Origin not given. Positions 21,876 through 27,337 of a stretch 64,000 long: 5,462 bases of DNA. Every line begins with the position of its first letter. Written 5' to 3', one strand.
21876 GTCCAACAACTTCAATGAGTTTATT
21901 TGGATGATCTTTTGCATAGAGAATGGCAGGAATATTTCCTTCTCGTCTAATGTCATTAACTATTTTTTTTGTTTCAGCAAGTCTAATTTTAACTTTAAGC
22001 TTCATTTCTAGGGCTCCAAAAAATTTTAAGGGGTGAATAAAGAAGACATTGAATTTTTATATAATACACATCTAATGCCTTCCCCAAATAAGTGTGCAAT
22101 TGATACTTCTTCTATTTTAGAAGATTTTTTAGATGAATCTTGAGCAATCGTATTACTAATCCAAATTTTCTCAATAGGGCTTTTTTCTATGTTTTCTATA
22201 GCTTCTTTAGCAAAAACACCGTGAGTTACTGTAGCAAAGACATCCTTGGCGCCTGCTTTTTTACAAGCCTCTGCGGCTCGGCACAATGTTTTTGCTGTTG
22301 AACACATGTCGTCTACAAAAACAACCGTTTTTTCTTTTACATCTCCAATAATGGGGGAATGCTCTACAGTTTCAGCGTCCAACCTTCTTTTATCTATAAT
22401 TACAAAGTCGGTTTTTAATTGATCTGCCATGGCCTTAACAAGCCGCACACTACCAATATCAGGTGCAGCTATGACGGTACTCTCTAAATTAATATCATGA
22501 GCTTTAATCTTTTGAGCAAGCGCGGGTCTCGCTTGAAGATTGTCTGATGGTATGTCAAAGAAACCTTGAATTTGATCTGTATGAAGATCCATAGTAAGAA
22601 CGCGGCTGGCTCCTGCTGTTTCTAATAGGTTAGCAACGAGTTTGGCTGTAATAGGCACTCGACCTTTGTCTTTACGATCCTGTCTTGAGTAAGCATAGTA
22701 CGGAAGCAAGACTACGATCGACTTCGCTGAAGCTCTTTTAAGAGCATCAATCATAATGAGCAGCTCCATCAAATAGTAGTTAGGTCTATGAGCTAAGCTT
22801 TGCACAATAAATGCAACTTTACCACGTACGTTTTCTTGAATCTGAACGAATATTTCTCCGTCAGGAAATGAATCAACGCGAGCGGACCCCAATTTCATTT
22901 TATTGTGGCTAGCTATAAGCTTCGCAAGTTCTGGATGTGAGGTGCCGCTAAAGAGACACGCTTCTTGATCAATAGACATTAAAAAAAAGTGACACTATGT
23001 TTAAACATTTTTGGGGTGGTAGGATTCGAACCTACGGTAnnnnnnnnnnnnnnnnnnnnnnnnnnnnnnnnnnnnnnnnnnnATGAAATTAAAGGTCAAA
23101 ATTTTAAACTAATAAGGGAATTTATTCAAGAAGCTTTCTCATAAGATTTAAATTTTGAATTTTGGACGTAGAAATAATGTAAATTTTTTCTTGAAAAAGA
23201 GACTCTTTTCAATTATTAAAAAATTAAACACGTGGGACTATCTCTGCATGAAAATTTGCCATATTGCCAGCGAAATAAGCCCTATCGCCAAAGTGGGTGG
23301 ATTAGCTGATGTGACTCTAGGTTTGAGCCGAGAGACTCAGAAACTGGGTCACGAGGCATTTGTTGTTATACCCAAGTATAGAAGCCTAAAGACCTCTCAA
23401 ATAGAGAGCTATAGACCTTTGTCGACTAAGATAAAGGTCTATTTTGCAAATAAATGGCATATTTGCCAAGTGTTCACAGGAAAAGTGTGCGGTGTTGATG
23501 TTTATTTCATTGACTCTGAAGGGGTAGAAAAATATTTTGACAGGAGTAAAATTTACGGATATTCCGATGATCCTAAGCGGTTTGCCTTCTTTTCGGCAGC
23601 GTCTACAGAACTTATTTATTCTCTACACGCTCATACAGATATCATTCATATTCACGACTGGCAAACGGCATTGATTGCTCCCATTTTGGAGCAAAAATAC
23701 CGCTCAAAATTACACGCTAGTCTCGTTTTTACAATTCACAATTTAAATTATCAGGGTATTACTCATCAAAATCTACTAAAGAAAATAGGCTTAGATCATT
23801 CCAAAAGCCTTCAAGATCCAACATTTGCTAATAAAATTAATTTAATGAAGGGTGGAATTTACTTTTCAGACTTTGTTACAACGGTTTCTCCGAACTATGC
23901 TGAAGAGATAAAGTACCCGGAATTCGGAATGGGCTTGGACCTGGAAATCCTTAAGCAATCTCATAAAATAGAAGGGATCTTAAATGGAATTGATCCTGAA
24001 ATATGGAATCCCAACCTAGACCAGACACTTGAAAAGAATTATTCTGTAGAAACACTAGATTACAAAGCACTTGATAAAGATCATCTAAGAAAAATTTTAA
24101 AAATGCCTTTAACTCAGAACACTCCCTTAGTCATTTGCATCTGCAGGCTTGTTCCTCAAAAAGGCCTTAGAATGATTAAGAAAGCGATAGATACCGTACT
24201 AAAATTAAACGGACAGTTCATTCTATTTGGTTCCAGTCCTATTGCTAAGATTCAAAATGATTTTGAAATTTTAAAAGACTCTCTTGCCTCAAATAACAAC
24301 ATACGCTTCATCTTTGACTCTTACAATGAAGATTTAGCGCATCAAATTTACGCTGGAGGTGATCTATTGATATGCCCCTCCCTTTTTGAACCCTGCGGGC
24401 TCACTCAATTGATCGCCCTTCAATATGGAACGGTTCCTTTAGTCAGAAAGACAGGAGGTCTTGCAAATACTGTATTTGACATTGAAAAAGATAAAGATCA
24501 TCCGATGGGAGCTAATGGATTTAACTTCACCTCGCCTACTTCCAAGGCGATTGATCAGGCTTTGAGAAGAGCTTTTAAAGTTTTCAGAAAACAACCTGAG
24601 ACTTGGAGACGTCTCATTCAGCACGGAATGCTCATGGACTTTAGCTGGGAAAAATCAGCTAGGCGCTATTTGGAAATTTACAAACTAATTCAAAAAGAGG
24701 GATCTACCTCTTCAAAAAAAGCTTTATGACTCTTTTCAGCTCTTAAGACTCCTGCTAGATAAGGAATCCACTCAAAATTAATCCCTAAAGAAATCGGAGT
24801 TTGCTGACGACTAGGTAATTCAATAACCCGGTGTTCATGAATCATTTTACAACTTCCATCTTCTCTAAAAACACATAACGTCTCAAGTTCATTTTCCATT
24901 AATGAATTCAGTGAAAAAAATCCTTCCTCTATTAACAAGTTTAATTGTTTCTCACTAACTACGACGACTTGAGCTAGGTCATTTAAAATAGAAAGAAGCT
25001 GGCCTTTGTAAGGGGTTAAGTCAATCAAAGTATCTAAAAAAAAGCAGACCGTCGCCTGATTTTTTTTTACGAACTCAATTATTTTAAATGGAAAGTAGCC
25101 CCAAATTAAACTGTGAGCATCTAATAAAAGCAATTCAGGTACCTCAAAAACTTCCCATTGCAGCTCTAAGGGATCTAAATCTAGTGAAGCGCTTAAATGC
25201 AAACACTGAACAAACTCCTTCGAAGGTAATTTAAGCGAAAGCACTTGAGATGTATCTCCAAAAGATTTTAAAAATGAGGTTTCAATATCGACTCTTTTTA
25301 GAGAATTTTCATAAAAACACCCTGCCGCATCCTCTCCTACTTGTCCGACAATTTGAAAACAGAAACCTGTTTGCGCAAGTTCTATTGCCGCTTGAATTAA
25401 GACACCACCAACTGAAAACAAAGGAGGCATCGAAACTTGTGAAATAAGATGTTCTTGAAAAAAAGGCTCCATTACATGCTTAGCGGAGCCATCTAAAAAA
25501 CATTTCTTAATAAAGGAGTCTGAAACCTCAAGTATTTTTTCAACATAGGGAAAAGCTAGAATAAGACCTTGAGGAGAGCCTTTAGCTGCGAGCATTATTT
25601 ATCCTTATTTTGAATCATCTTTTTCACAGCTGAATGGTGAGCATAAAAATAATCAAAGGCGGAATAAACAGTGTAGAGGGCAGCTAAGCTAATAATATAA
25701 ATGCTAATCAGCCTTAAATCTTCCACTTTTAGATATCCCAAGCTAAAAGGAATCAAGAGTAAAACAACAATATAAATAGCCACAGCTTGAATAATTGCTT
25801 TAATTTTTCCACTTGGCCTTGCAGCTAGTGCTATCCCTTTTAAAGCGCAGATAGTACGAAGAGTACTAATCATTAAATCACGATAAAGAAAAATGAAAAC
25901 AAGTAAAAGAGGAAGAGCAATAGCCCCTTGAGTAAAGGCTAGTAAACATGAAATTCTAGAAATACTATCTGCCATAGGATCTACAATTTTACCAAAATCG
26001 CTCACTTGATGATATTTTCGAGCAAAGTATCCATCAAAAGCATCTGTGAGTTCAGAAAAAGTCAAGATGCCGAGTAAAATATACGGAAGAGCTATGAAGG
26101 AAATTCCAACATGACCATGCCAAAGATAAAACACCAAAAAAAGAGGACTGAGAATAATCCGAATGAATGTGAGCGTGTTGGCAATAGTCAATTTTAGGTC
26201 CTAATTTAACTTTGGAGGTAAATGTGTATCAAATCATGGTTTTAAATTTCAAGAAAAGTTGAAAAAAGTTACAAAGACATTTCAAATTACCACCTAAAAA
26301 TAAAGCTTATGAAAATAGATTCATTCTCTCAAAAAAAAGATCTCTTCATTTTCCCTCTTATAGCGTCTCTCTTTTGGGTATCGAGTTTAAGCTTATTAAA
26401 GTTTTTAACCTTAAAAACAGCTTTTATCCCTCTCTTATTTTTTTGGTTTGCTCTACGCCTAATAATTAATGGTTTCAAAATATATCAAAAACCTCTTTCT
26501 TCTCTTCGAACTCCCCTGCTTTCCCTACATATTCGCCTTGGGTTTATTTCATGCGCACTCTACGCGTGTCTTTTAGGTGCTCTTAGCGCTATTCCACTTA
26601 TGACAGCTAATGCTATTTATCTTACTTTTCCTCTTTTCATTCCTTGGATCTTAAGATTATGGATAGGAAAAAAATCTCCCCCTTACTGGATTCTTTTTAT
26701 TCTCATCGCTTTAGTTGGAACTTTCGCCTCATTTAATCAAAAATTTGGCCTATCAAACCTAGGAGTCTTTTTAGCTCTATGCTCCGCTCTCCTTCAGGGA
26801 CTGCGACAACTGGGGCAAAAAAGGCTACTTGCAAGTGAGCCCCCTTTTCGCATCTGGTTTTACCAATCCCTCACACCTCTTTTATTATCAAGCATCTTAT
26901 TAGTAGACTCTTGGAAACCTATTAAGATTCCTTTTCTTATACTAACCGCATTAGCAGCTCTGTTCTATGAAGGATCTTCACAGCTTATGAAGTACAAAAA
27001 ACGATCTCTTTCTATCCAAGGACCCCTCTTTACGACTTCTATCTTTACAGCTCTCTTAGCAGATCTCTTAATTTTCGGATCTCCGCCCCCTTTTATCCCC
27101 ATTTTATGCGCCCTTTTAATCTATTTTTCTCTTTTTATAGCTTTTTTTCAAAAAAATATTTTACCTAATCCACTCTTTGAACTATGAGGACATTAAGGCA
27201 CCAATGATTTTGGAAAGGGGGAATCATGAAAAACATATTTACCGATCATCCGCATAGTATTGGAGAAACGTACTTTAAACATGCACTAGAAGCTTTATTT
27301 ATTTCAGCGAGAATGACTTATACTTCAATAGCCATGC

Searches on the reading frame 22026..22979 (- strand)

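Call 62: search_protein_families(library=pfam, proteins=[window:22026-22979:-], max_evalue=0.00001)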
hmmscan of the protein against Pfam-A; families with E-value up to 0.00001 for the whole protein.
window:22026-22979:- (317 aa): 3 families
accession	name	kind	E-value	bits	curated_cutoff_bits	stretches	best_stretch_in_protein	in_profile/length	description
PF13793.12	Pribosyltran_N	-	4e-51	172.2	25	1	8-123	2-117/117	N-terminal domain of ribose phosphate pyrophosphokinase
PF14572.12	Pribosyl_synth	-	1.1e-24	87.9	27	1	210-315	77-183/184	Phosphoribosyl synthetase-associated domain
PF00156.33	Pribosyltran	-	4.4e-16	59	26.3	1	153-253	17-124/158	Phosphoribosyl transferase domain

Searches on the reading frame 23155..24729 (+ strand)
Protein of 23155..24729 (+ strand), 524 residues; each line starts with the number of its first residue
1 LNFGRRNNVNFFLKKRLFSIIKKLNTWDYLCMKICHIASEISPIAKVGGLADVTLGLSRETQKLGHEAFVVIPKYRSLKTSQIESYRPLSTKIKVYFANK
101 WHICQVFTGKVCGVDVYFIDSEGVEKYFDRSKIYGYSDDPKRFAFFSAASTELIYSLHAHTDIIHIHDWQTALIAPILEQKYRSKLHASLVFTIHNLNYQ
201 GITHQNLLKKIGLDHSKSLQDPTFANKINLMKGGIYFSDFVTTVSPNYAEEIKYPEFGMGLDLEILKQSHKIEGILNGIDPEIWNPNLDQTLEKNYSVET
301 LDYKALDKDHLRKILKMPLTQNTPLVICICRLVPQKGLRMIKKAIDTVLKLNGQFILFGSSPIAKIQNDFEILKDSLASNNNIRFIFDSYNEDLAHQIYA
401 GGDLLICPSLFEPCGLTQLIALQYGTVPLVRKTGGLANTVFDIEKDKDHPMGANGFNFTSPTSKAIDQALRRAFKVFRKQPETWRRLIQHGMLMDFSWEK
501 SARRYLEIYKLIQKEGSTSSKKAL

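Call 62: search_protein_families(library=pfam, proteins=[window:23155-24729:+], max_evalue=0.00001)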
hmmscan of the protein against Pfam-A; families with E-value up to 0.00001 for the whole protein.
window:23155-24729:+ (524 aa): 4 families
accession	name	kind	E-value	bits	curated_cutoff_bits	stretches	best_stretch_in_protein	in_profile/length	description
PF08323.17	Glyco_transf_5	-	2.5e-70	237.4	22.7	1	33-262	1-234/239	Starch synthase catalytic domain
PF00534.26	Glycos_transf_1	-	1.8e-10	41.1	26.4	1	320-475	12-157/172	Glycosyl transferases group 1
PF13692.12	Glyco_trans_1_4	-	8.8e-09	36.2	27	1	324-441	2-116/142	Glycosyl transferases group 1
PF13439.12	Glyco_transf_4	-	1.6e-08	35.2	28.5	1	47-253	1-149/170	Glycosyltransferase Family 4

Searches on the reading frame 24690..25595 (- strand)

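Call 61: search_protein_families(library=pfam, proteins=[window:24690-25595:-], max_evalue=0.00001)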
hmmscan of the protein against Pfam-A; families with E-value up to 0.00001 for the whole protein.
window:24690-25595:- (301 aa): 1 family
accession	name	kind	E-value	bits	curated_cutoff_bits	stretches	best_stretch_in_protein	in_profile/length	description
PF00294.29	PfkB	-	9.6e-07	28.9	25.8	1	60-223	33-199/302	pfkB family carbohydrate kinase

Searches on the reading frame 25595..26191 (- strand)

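Call 61: search_protein_families(library=pfam, proteins=[window:25595-26191:-], max_evalue=0.00001)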
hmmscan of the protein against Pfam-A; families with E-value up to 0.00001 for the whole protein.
window:25595-26191:- (198 aa): 1 family
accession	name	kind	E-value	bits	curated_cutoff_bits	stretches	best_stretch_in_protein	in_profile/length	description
PF01066.26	CDP-OH_P_transf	-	6.4e-30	105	22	1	1-156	1-138/152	CDP-alcohol phosphatidyltransferase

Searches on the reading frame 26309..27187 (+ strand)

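Call 61: search_protein_families(library=pfam, proteins=[window:26309-27187:+], max_evalue=0.00001)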
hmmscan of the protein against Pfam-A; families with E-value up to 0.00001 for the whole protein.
window:26309-27187:+ (292 aa): 1 family
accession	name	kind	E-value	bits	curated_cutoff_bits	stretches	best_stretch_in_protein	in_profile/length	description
PF00892.27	EamA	-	4.2e-08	34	28.2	1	151-279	2-134/135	EamA-like transporter family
